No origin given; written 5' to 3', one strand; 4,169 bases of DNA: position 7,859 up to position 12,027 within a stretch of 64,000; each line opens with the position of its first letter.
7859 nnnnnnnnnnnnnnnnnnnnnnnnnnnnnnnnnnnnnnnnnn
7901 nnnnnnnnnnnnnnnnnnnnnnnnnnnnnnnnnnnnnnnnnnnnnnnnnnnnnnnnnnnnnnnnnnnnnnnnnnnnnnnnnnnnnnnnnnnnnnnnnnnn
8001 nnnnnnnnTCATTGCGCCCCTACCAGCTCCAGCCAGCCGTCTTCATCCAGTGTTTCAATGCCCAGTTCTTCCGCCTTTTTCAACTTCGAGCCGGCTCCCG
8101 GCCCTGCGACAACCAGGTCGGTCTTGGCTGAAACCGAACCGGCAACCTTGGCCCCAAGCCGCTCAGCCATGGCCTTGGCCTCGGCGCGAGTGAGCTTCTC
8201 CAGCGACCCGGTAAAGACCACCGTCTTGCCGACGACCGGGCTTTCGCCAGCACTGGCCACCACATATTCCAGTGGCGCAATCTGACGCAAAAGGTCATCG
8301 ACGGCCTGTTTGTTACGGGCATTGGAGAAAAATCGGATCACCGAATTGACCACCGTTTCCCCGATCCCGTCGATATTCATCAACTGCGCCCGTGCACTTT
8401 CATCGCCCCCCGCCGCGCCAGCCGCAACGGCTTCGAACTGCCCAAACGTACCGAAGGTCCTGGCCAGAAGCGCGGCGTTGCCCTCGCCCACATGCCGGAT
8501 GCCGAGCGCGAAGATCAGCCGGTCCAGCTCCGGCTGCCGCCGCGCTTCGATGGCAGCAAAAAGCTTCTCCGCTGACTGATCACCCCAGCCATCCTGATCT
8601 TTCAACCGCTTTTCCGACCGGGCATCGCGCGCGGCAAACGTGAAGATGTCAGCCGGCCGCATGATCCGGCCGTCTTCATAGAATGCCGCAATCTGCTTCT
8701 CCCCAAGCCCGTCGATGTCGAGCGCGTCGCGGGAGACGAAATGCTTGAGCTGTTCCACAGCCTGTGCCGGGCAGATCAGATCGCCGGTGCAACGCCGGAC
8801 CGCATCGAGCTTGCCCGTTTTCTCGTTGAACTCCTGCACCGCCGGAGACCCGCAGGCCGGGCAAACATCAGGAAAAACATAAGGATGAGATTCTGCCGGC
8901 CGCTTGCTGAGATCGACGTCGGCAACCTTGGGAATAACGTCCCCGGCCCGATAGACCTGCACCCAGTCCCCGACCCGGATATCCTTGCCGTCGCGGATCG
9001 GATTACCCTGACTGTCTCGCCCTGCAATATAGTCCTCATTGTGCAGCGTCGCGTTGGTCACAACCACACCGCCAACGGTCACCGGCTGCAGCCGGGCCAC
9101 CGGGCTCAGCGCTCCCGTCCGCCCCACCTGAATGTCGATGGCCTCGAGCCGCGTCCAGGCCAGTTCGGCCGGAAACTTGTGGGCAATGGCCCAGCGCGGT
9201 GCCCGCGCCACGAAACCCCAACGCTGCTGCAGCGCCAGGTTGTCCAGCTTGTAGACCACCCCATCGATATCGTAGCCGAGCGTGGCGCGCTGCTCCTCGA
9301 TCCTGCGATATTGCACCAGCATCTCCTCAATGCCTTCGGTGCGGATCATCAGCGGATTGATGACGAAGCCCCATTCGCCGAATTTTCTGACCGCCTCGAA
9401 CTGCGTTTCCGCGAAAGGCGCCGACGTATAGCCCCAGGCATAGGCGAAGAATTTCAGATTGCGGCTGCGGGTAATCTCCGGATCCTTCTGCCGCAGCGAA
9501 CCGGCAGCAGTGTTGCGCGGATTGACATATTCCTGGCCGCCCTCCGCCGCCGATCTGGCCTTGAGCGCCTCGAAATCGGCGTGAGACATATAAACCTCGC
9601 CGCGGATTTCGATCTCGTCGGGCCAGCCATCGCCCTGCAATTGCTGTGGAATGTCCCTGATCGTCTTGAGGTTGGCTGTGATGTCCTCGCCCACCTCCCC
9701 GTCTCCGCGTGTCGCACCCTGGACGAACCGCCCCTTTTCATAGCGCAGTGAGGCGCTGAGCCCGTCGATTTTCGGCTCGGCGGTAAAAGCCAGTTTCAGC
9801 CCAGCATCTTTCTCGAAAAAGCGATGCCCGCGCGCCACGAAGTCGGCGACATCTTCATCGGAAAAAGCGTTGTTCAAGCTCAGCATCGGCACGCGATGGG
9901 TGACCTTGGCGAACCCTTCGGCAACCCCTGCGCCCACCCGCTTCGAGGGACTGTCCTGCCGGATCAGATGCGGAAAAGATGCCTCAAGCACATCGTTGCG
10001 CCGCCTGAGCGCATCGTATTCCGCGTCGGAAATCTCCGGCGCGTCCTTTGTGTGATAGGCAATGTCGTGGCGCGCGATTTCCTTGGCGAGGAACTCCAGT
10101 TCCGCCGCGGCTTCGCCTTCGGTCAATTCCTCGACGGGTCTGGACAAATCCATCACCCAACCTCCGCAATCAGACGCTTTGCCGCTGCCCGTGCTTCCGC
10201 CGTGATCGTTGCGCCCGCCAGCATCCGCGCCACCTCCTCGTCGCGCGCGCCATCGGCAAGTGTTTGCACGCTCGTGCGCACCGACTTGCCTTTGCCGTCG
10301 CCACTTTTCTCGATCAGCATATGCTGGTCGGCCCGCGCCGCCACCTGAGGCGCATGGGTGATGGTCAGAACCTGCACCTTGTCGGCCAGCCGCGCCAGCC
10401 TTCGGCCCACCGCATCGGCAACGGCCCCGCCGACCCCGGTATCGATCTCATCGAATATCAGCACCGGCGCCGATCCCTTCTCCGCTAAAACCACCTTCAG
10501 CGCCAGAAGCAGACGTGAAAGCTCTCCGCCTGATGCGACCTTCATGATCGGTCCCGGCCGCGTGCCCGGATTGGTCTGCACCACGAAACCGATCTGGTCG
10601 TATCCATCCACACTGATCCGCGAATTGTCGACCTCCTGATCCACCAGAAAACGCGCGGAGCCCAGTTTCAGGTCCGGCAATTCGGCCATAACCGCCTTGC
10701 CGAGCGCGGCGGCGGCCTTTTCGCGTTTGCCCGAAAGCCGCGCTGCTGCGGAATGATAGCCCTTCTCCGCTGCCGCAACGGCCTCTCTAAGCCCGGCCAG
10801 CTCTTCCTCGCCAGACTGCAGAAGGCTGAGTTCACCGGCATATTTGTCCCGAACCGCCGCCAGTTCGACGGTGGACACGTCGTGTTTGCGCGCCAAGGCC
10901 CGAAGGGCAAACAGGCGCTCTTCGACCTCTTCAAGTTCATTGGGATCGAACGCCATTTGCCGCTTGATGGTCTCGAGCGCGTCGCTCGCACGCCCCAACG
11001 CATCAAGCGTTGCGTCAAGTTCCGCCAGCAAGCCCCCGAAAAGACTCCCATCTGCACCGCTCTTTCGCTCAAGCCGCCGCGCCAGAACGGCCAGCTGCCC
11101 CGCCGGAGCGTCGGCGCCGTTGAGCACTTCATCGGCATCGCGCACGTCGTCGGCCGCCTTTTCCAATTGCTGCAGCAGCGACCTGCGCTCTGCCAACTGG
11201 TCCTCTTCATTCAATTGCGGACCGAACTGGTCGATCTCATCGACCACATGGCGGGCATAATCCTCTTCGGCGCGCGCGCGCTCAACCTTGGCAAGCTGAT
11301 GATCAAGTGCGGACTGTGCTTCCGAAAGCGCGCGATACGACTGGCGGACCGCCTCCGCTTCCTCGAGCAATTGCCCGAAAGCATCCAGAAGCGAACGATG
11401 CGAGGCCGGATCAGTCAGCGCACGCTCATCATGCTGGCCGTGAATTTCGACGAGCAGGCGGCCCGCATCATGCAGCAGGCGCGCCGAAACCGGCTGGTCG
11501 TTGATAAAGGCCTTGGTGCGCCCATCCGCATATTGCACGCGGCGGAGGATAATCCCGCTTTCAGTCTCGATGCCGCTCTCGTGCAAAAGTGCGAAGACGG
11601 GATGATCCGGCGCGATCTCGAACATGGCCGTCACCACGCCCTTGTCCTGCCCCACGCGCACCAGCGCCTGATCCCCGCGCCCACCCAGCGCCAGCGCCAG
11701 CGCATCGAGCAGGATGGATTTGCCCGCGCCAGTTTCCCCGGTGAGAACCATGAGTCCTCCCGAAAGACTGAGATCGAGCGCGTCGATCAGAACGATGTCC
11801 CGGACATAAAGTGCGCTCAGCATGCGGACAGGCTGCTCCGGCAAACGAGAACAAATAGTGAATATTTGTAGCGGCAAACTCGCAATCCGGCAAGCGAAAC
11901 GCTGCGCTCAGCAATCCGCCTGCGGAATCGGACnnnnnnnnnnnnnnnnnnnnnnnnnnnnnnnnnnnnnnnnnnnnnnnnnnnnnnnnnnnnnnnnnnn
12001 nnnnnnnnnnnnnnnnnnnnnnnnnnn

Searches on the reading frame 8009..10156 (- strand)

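Call 20: search_protein_families(library=pfam, proteins=[window:8009-10156:-], max_evalue=0.001)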
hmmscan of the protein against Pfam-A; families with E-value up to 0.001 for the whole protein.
window:8009-10156:- (715 aa): 7 families
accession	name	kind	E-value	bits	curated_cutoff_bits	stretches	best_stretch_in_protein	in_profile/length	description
PF01653.23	DNA_ligase_aden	-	9.8e-92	307.5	27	1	81-331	3-253/253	NAD-dependent DNA ligase adenylation domain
PF03120.22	DNA_ligase_OB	-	3.2e-29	101.1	32.9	1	335-422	2-78/79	NAD-dependent DNA ligase OB-fold domain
PF00533.33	BRCT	-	1.7e-13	51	21.3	1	642-711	7-77/78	BRCA1 C Terminus (BRCT) domain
PF12826.13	HHH_2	-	2.2e-12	47.4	27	1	546-619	1-64/64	Helix-hairpin-helix motif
PF03119.21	DNA_ligase_ZBD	-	6.3e-07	29.6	25.8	1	432-464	2-27/27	NAD-dependent DNA ligase C4 zinc finger domain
PF22745.1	Nlig-Ia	-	0.00018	22.5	27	1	23-66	9-52/92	DNA ligase-like, N-terminal NAD+-binding domain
PF12738.14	PTCB-BRCT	-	0.00099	19.5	22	0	648-702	5-58/63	twin BRCT domain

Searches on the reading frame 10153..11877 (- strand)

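Call 20: search_protein_families(library=pfam, proteins=[window:10153-11877:-], max_evalue=0.001)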
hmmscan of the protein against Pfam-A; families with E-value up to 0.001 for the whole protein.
window:10153-11877:- (574 aa): 5 families
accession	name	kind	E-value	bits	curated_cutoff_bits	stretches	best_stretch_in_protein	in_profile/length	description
PF02463.25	SMC_N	-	1.8e-15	57.4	40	1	34-524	18-213/220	RecF/RecN/SMC N terminal domain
PF13476.12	AAA_23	-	2.3e-10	41.9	27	1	33-244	12-199/201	AAA domain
PF13304.12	AAA_21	-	2.5e-06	28.2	27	0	42-64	1-23/304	AAA domain, putative AbiEii toxin, Type IV TA system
PF13401.12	AAA_22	-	7.8e-05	23.4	27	0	40-236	5-109/130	AAA domain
PF13555.12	AAA_29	-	0.0001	22.4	27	1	35-66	18-48/61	P-loop containing region of AAA domain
